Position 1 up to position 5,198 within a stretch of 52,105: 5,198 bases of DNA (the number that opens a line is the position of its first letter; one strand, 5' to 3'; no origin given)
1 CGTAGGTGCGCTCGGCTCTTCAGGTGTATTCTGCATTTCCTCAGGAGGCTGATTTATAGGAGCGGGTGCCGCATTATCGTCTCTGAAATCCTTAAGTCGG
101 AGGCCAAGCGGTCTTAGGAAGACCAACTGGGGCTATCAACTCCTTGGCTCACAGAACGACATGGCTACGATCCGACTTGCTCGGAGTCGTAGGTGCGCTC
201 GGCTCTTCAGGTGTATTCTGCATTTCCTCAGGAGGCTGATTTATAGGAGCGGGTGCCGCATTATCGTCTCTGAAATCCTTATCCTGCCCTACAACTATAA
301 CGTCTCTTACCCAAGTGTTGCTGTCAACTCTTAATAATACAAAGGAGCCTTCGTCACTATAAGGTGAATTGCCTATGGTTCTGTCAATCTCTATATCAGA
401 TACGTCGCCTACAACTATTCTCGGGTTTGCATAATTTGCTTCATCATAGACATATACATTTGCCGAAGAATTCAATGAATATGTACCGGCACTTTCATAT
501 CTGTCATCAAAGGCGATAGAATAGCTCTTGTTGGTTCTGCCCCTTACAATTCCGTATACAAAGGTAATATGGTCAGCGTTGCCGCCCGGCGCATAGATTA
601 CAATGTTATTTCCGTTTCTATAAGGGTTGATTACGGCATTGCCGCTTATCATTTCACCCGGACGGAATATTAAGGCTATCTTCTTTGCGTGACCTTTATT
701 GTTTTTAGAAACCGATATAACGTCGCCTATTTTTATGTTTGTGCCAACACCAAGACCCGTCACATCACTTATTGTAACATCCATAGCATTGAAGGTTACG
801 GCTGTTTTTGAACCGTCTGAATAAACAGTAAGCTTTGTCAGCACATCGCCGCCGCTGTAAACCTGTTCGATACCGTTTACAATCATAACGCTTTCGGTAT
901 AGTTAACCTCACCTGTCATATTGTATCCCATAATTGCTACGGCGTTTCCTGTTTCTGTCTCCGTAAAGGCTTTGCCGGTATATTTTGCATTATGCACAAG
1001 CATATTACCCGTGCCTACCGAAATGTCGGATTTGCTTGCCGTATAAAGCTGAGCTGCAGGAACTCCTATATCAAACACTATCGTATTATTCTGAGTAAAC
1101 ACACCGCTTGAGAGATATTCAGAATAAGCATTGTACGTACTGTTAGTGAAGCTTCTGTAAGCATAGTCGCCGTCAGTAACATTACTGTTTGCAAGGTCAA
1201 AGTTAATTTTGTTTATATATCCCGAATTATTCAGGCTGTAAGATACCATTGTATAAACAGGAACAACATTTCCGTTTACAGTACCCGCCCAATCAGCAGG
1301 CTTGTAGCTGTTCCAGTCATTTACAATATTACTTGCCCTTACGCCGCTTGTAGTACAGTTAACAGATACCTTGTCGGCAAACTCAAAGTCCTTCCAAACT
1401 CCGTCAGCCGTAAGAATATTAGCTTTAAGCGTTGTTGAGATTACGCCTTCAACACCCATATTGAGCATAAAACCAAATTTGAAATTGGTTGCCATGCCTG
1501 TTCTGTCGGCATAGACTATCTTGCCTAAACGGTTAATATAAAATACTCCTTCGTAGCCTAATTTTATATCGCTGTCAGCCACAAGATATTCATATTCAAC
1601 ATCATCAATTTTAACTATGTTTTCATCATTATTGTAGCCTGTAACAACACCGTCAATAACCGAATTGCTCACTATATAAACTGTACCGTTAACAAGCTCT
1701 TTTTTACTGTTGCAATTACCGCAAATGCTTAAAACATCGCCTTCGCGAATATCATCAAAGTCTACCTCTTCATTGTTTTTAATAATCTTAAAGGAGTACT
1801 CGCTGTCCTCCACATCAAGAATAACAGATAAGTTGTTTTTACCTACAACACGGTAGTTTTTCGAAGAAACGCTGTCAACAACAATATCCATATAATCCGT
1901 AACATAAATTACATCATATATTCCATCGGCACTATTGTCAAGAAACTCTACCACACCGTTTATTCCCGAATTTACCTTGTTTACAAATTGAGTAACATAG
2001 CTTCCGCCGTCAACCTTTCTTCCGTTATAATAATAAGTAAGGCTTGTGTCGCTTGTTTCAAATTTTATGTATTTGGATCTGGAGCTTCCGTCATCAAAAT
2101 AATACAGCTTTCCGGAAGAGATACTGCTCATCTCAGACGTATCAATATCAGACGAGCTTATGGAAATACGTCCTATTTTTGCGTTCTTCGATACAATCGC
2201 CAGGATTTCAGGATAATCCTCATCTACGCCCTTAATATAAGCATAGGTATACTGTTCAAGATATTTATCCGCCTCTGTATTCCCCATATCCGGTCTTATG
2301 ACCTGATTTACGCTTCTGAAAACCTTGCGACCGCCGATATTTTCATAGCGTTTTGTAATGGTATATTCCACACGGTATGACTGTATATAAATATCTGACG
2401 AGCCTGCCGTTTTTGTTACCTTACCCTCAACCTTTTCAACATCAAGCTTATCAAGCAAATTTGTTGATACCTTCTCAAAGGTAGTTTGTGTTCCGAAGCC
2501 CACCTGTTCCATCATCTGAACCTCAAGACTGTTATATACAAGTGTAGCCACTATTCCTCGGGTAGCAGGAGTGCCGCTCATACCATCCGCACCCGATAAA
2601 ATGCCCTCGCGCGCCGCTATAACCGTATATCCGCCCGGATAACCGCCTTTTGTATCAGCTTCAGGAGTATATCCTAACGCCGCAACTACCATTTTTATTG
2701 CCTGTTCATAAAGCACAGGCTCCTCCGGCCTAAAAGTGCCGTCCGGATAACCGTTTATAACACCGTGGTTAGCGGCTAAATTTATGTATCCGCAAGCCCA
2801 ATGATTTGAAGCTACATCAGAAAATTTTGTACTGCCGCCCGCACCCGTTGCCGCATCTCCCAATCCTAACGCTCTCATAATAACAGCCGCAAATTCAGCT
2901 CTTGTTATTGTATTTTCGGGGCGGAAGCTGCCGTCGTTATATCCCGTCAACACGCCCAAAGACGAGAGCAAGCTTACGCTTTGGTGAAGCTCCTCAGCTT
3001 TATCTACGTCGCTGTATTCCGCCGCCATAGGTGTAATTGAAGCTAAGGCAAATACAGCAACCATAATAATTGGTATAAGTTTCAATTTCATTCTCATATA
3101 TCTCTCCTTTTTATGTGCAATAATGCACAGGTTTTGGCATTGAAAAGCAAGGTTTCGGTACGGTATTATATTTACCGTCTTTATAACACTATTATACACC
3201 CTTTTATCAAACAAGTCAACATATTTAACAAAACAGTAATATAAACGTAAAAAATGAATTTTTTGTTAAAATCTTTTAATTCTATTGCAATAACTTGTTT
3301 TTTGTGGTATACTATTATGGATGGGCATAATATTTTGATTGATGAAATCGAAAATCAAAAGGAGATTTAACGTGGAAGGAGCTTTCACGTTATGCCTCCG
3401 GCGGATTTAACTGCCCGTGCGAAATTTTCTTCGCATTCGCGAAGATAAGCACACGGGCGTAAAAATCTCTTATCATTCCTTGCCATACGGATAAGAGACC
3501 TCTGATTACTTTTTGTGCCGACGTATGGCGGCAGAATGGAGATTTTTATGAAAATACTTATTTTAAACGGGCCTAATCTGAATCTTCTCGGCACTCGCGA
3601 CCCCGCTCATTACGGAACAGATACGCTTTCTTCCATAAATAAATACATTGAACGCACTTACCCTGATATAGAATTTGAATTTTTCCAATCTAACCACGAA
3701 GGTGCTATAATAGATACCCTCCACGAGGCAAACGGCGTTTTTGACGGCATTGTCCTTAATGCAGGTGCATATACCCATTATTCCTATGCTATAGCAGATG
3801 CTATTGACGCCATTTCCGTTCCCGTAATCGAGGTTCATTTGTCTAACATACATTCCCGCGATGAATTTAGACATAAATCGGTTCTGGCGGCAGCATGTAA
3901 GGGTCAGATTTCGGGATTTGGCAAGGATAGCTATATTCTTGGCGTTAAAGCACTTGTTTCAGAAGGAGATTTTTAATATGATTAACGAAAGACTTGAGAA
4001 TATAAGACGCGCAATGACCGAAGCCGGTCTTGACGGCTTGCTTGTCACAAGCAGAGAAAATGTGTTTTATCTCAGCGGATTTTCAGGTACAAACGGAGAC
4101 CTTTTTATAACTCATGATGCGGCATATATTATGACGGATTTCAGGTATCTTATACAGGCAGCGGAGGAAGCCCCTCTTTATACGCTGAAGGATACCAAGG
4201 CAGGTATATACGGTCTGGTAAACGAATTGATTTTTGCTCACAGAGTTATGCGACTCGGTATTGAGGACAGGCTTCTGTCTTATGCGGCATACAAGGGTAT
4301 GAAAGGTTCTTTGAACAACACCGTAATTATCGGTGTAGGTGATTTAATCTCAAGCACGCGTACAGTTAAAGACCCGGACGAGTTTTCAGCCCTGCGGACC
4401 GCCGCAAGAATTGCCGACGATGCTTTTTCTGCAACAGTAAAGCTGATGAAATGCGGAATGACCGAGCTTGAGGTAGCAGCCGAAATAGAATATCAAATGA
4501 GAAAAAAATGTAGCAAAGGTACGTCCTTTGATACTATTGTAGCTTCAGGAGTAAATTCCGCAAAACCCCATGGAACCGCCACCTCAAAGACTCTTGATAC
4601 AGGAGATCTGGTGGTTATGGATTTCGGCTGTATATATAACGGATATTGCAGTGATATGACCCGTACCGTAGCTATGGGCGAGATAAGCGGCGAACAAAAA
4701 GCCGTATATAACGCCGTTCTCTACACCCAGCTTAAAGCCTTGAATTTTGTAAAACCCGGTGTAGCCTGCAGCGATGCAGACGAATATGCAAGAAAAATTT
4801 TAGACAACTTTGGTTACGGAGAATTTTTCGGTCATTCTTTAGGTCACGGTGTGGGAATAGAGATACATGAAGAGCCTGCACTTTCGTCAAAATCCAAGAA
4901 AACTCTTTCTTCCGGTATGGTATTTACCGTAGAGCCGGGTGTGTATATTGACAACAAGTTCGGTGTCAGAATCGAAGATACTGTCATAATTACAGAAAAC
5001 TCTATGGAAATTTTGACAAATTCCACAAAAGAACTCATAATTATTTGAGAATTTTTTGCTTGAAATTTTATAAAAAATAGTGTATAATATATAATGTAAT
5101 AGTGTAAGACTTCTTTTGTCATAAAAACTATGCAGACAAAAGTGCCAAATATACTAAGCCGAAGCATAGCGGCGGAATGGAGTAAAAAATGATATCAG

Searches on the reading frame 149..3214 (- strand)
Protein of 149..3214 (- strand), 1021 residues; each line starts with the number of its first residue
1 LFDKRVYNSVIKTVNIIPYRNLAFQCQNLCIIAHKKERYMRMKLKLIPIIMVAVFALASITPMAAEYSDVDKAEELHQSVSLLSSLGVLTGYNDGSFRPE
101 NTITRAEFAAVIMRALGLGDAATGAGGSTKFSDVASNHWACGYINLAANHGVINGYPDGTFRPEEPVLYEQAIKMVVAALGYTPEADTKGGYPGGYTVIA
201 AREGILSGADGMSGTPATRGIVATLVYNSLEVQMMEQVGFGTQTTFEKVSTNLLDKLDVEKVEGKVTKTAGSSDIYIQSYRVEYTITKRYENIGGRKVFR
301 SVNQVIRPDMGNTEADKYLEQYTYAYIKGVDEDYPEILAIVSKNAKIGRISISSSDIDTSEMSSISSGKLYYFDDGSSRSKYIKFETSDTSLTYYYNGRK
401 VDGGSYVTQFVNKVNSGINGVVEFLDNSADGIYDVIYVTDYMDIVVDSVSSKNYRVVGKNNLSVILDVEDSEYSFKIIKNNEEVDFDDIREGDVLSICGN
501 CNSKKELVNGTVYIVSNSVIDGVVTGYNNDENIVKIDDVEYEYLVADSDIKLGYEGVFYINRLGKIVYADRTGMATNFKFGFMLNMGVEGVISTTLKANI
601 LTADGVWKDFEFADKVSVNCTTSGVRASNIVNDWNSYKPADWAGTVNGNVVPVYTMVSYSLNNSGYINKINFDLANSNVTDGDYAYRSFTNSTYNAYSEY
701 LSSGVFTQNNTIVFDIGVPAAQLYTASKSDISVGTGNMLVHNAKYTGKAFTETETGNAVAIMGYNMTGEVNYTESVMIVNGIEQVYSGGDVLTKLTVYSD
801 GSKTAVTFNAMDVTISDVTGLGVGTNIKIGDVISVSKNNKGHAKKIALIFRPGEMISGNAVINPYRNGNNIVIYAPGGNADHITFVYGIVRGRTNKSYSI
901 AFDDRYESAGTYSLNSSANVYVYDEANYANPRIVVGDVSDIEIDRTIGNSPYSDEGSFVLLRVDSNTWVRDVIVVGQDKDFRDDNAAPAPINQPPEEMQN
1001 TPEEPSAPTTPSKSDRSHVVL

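Call 83: search_protein_families(library=pfam, proteins=[window:149-3214:-], max_evalue=0.00001)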
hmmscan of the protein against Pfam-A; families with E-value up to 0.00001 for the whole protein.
window:149-3214:- (1021 aa): 1 family
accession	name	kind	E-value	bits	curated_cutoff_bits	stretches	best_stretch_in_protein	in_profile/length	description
PF00395.25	SLH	-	6e-27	93.8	20.8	2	130-172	1-43/44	S-layer homology domain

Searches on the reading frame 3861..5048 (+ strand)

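Call 83: search_protein_families(library=pfam, proteins=[window:3861-5048:+], max_evalue=0.00001)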
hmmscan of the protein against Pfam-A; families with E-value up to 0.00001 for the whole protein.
window:3861-5048:+ (395 aa): 2 families
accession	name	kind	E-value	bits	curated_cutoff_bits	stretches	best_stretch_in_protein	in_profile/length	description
PF00557.29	Peptidase_M24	-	7.4e-74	248.5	23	1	177-379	2-208/208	Metallopeptidase family M24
PF01321.24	Creatinase_N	-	5.2e-24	85.6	22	1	44-169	1-128/128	Creatinase/Prolidase N-terminal domain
